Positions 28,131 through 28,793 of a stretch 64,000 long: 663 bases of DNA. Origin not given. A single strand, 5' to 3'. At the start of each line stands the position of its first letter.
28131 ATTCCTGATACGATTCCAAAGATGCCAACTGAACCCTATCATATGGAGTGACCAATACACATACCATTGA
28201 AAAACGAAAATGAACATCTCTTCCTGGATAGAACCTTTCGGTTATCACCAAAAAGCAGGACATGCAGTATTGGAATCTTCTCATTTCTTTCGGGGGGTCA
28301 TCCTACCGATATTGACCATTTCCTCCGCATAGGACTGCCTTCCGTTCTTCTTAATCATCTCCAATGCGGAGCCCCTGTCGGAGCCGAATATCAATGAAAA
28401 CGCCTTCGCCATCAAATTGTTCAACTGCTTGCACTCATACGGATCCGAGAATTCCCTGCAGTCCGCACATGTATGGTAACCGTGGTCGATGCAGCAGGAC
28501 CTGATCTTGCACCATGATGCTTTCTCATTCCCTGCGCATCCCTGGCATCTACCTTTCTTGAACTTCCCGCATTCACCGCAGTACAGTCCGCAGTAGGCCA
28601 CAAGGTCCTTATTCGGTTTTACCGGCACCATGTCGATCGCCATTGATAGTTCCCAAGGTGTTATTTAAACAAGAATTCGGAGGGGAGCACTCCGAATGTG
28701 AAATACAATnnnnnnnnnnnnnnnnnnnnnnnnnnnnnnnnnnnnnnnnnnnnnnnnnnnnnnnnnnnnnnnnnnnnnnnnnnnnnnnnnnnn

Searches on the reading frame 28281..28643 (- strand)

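Call 5: search_protein_families(library=ncbifam, proteins=[window:28281-28643:-], max_evalue=0.01)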
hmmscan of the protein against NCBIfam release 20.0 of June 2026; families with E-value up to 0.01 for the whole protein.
window:28281-28643:- (120 aa): 0 families

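Call 6: search_protein_families(library=pfam, proteins=[window:28281-28643:-], max_evalue=0.01)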
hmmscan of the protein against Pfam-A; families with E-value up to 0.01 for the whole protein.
window:28281-28643:- (120 aa): 1 family
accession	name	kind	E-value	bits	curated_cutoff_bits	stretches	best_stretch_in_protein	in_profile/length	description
PF12675.12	DUF3795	-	2.3e-06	28.4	22.6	1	15-75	2-82/83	Protein of unknown function (DUF3795)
